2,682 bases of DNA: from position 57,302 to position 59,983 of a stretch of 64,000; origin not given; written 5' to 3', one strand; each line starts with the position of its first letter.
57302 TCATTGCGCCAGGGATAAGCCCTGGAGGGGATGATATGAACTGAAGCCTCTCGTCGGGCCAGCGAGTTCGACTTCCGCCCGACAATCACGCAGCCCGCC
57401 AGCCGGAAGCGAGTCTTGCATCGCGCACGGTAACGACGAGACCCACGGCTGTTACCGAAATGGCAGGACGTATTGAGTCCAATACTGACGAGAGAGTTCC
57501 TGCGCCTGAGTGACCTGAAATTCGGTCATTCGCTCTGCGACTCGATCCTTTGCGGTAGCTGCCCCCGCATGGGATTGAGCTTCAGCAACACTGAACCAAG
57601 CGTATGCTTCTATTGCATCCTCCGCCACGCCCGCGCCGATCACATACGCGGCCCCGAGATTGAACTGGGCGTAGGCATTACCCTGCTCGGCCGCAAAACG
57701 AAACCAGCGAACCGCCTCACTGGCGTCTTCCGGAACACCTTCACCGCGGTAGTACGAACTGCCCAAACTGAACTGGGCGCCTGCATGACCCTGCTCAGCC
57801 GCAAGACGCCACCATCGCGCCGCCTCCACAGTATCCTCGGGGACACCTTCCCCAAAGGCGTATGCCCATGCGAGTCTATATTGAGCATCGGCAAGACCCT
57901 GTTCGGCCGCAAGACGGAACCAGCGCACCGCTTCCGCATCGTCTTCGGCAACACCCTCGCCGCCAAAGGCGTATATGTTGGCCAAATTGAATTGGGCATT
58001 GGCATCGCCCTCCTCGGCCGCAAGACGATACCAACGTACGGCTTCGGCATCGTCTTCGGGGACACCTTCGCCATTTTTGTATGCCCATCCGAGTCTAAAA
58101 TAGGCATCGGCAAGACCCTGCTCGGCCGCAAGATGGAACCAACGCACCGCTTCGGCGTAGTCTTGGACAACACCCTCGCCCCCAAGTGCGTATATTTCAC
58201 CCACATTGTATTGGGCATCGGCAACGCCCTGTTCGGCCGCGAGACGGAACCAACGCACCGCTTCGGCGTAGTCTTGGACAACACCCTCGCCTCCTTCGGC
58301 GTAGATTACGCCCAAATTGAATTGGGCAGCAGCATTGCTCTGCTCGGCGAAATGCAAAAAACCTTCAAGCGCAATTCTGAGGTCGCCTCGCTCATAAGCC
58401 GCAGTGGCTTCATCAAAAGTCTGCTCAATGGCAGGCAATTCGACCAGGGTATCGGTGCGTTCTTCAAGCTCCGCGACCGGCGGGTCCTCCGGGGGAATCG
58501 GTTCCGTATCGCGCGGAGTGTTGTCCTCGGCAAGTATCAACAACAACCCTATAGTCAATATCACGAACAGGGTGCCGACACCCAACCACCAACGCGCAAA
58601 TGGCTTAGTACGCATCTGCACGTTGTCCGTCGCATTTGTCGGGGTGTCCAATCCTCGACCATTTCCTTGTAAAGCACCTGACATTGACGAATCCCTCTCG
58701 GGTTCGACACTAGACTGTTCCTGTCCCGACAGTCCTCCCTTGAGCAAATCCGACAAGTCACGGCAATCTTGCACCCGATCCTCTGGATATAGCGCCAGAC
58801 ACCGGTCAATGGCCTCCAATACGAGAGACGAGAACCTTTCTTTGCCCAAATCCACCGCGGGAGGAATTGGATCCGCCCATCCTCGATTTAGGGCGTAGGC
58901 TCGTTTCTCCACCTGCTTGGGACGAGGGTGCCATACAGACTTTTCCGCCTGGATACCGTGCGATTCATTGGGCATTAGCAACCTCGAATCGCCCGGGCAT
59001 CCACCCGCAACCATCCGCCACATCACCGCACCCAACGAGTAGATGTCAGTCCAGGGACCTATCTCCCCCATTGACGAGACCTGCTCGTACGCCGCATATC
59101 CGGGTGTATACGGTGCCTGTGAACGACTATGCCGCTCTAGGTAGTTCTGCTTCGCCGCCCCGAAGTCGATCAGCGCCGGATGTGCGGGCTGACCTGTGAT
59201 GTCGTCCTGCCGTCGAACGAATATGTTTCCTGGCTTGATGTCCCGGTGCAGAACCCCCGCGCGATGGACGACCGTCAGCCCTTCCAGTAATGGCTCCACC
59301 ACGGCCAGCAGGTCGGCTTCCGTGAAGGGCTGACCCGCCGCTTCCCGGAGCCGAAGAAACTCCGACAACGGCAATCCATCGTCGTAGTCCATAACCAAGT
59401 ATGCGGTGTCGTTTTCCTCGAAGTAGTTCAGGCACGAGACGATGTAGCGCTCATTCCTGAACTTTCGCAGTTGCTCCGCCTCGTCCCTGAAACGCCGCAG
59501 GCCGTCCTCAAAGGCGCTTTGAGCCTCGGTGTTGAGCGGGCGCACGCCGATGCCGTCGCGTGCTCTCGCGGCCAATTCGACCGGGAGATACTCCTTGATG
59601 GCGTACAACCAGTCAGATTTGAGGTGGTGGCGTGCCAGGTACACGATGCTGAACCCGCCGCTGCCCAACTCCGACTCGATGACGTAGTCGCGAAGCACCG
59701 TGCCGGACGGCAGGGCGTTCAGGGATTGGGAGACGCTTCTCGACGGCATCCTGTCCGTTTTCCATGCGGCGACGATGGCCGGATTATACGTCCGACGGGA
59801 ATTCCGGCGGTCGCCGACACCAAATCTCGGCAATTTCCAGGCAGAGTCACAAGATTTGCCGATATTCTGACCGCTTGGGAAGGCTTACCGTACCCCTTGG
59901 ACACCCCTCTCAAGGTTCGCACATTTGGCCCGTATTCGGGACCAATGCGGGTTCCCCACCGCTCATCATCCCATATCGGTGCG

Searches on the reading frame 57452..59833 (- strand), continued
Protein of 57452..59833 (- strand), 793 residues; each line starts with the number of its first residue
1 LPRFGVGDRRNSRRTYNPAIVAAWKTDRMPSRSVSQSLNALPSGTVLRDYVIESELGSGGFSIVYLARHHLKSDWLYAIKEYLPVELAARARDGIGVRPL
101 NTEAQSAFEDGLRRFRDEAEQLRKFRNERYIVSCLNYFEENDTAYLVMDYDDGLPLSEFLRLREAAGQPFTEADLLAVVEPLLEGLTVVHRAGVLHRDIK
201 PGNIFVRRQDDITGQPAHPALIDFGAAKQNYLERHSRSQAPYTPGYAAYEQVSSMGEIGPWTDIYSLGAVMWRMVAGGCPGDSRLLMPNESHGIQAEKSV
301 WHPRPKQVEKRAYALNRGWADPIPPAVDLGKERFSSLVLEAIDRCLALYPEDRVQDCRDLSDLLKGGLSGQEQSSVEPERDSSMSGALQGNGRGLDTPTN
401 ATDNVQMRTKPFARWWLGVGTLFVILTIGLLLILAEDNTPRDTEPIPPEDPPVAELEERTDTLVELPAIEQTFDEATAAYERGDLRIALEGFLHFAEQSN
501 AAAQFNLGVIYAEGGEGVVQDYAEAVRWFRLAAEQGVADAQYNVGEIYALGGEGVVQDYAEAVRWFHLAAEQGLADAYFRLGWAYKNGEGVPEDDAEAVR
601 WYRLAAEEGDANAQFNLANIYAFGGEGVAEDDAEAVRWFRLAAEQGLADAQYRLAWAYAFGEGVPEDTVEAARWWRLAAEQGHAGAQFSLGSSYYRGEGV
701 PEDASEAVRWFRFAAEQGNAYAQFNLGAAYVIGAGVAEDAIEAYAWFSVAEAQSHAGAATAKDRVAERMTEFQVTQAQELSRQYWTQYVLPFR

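Call 42: search_protein_families(library=padloc, proteins=[L039:10603-11538:-, L039:11580-13109:-, L039:13133-13978:-, L039:13980-14723:-, L039:14769-15614:-, L039:16099-19365:+], max_evalue=0.001)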
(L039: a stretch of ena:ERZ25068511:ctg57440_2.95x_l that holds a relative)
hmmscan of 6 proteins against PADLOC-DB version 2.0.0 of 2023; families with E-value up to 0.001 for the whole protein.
L039:10603-11538:- (311 aa): 0 families

L039:11580-13109:- (509 aa): 6 families
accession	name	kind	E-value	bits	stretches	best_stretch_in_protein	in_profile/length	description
PDLC03865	LmuB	-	1.2e-05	21.7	1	215-383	583-722/1007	-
PDLC03859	LmuB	-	0.00017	18.9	1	208-330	363-486/611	-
PDLC00503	JetC1|JetC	-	0.00026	17.2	1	206-394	652-831/1146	DUF3584 domain; MukB-like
PDLC03868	LmuB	-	0.00034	17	1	188-346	249-405/1035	-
PDLC03841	LeoBC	-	0.00067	16.9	1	227-386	350-516/601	-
PDLC00581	JetC3|JetC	-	0.00091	15.1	0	209-337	403-531/1473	DUF3584 domain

L039:13133-13978:- (281 aa): 1 family
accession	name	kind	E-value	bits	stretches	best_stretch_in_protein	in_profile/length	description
PDLC04518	PDC-M21C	-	0.00044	17.5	1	28-222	4-185/243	-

L039:13980-14723:- (247 aa): 0 families

L039:14769-15614:- (281 aa): 1 family
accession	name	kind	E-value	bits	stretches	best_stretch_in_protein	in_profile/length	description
PDLC00635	ZorA2|ZorA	-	0.00027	18.1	1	172-264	36-121/505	MotA/ExbB/TolQ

L039:16099-19365:+ (1088 aa): 2 families
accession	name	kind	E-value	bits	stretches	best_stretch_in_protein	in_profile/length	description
PDLC04518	PDC-M21C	-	8.9e-17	59.1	1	13-206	8-194/243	-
PDLC04519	PDC-M21C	-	0.00066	17.3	0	18-208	13-190/224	-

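Call 78: search_protein_families(library=padloc, proteins=[L040:16942-17646:+, L040:11503-12324:-, L040:14352-14753:-, L038:12237-13613:+, L036:10683-11870:+, L037:11528-12775:-], max_evalue=0.001)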
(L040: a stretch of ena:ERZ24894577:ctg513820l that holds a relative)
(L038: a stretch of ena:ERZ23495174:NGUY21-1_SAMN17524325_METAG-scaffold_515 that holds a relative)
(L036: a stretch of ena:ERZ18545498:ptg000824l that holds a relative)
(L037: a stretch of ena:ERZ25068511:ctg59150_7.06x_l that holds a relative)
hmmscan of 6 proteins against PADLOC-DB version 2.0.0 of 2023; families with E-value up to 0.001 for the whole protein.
L040:16942-17646:+ (234 aa): 1 family
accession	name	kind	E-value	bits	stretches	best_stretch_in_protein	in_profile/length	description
PDLC04516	PDC-M21B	-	8.1e-60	200.4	1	3-232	3-230/234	-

L040:11503-12324:- (273 aa): 0 families

L040:14352-14753:- (133 aa): 0 families

L038:12237-13613:+ (458 aa): 0 families

L036:10683-11870:+ (395 aa): 0 families

L037:11528-12775:- (415 aa): 0 families

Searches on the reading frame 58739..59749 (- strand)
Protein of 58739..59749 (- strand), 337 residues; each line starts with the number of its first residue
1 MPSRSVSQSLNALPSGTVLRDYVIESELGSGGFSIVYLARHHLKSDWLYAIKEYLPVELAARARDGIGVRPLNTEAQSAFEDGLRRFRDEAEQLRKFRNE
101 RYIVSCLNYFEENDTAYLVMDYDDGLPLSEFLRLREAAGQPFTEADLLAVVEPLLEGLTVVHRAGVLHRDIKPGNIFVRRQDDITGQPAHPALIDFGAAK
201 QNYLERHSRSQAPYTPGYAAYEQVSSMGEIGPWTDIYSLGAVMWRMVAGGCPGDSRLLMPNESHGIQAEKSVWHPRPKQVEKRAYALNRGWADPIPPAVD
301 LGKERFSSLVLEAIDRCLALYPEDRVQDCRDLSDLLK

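Call 16: find_related_loci(query=window:58739-59749:-, collection=genome_contigs, flank=10000)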
Query seq(337 aa) (337 aa) in genome_contigs; peptide patterns used: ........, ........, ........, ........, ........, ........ (x = any residue, [..] = any of these).
85 stretches matched a pattern; 40 encode a relative of the query (tblastn E <= 1e-3); 35 distinct loci.
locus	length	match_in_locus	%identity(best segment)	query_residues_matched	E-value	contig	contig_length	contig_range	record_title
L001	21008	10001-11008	79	1-336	2e-176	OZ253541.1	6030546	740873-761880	MAG: Candidatus Rariloculaceae bacterium isolate 9a525eeb-f008-4404-a84b-82d39665a360 genome assembly, chromosome: 1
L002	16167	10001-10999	76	1-337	1e-169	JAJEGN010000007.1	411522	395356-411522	MAG: Gammaproteobacteria bacterium isolate p16x57bins.13 k141_1189833, whole genome shotgun sequence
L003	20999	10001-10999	73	5-337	1e-168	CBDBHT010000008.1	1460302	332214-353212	MAG: Candidatus Azotimanducaceae bacterium isolate d05c83b8-ac0e-43e4-8f3d-63fae8a00316 genome assembly, contig: contig_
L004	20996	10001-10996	74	2-337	9e-168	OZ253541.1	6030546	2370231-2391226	MAG: Candidatus Rariloculaceae bacterium isolate 9a525eeb-f008-4404-a84b-82d39665a360 genome assembly, chromosome: 1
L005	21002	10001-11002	74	2-336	9e-167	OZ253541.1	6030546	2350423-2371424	MAG: Candidatus Rariloculaceae bacterium isolate 9a525eeb-f008-4404-a84b-82d39665a360 genome assembly, chromosome: 1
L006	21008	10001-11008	72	1-337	3e-159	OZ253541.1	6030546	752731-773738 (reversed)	MAG: Candidatus Rariloculaceae bacterium isolate 9a525eeb-f008-4404-a84b-82d39665a360 genome assembly, chromosome: 1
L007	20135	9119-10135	59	11-337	2e-123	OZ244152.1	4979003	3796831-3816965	MAG: Candidatus Multivorans sp. isolate afea6ae8-3198-4470-b6a0-f74c278aea2c genome assembly, chromosome: 1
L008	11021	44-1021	63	1-336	6e-132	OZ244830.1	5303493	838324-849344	MAG: Candidatus Azophilus sp. isolate 1f4708c2-4886-4a85-b405-f8de5ef5afd3 genome assembly, chromosome: 1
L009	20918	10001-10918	53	4-337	2e-99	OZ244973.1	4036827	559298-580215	MAG: Terriglobia bacterium isolate 2202a82c-0bb4-4252-a2d5-8bb3d6ea53e1 genome assembly, chromosome: 1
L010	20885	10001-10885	49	7-336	3e-98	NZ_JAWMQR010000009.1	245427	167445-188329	Halioxenophilus sp. WMMB6 NODE_9_length_245427_cov_28.117705, whole genome shotgun sequence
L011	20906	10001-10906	54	7-336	6e-98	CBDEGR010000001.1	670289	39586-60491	MAG: Terriglobia bacterium isolate 8a11511d-baa6-4992-a721-72c46eb31aa6 genome assembly, contig: contig_1, whole genome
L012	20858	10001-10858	50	12-332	5e-93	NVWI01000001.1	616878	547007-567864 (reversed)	MAG: SAR86 cluster bacterium isolate NORP41 Contig_source1383C_4, whole genome shotgun sequence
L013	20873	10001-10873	49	12-337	4e-93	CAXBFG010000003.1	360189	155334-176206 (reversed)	MAG TPA_asm: uncultured Gammaproteobacteria bacterium isolate ERR2762118_binner13_Refined_85 genome assembly, contig: ER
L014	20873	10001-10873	47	12-337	2e-91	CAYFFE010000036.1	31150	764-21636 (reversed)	MAG TPA_asm: uncultured Cellvibrionaceae bacterium isolate ERP003628_co2_167 genome assembly, contig: NODE_1084_length_3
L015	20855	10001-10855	47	11-332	5e-86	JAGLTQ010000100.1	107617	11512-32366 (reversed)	MAG: Gammaproteobacteria bacterium isolate RS_11_10 ZL20.bin.10.fa_100, whole genome shotgun sequence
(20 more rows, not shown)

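Call 69: find_related_loci(query=window:58739-59749:-, collection=viral_contigs, flank=8000)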
Query window:58739-59749:- (337 aa) in viral_contigs; peptide patterns used: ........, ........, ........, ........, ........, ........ (x = any residue, [..] = any of these).
No stretch of DNA in the collection matches any of the patterns.

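Call 73: search_protein_families(library=pfam, proteins=[L001:55-1002:+, L001:1084-1674:+, L001:1904-2689:-, L001:2836-3798:-, L001:3680-4729:-, L001:7914-8897:-, L001:8831-9493:-, L001:9935-13093:+, L001:13287-17243:+, L001:17228-18553:-], max_evalue=0.001)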
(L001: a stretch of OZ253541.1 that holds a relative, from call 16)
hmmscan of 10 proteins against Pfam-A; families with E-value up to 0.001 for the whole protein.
L001:55-1002:+ (315 aa): 1 family
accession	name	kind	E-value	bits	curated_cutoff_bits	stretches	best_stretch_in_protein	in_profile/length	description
PF10592.14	AIPR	-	2.1e-39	136.4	25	1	7-182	138-307/308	AIPR protein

L001:1084-1674:+ (196 aa): 0 families

L001:1904-2689:- (261 aa): 0 families

L001:2836-3798:- (320 aa): 1 family
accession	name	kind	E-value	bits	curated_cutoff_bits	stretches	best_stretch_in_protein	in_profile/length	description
PF08843.17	AbiEii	-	1.4e-09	38.7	22.5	1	52-229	5-184/238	Nucleotidyl transferase AbiEii toxin, Type IV TA system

L001:3680-4729:- (349 aa): 1 family
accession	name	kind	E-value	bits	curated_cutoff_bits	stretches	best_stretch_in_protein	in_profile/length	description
PF09952.14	AbiEi_2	-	1.7e-32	113.2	21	1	207-344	1-142/143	Transcriptional regulator, AbiEi antitoxin, Type IV TA system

L001:7914-8897:- (327 aa): 1 family
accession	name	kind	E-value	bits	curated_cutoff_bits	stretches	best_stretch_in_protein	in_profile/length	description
PF08843.17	AbiEii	-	4e-47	161.6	22.5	1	61-283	1-223/238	Nucleotidyl transferase AbiEii toxin, Type IV TA system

L001:8831-9493:- (220 aa): 1 family
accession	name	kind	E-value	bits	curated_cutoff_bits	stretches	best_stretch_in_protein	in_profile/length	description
PF13338.12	AbiEi_4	-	3.4e-12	46.7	25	1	29-74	3-49/49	Transcriptional regulator, AbiEi antitoxin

L001:9935-13093:+ (1052 aa): 6 families
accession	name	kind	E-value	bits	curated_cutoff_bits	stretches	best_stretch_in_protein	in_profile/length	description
PF00069.31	Pkinase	-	3.1e-29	102.6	31.7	1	44-349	1-253/263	Protein kinase domain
PF07714.23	PK_Tyr_Ser-Thr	-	1.2e-12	48.1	23.1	1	47-272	4-201/258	Protein tyrosine and serine/threonine kinase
PF08308.17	PEGA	-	5.7e-07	29.8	20.8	0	654-700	5-53/71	PEGA domain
PF13620.12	CarboxypepD_reg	-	3.4e-06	27.8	32.3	0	679-707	45-74/82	Carboxypeptidase regulatory-like domain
PF04151.21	PPC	-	4.6e-05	24.7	25.9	1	745-807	3-66/70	Bacterial pre-peptidase C-terminal domain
PF17667.7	Pkinase_fungal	-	0.00038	19.7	24.1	1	166-227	285-345/387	Fungal protein kinase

L001:13287-17243:+ (1318 aa): 1 family
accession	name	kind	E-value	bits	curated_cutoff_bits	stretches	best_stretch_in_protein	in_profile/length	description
PF24883.2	NPHP3_N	-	0.00034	21.3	24.8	0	104-154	116-164/164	Nephrocystin 3, N-terminal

L001:17228-18553:- (441 aa): 3 families
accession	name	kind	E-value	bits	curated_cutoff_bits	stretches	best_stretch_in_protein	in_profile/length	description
PF01609.27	DDE_Tnp_1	-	7.6e-19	68.7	23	1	271-430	26-199/200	Transposase DDE domain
PF05598.16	DUF772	-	3.1e-15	56.4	23.1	1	57-124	3-74/74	Transposase domain (DUF772)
PF13751.12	DDE_Tnp_1_6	-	5.8e-15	56.1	25.1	1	357-434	47-124/125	Transposase DDE domain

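Call 78: search_protein_families(library=padloc, proteins=[L001:13287-17243:+, L001:1084-1674:+, L001:1904-2689:-, L001:55-1002:+], max_evalue=0.001)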
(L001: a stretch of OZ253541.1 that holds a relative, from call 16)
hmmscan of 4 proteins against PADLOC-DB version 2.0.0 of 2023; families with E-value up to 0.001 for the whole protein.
L001:13287-17243:+ (1318 aa): 0 families

L001:1084-1674:+ (196 aa): 0 families

L001:1904-2689:- (261 aa): 0 families

L001:55-1002:+ (315 aa): 1 family
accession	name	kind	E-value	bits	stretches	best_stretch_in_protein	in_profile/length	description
PDLC02207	MzaE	-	9.5e-32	108.3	1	12-203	395-581/598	-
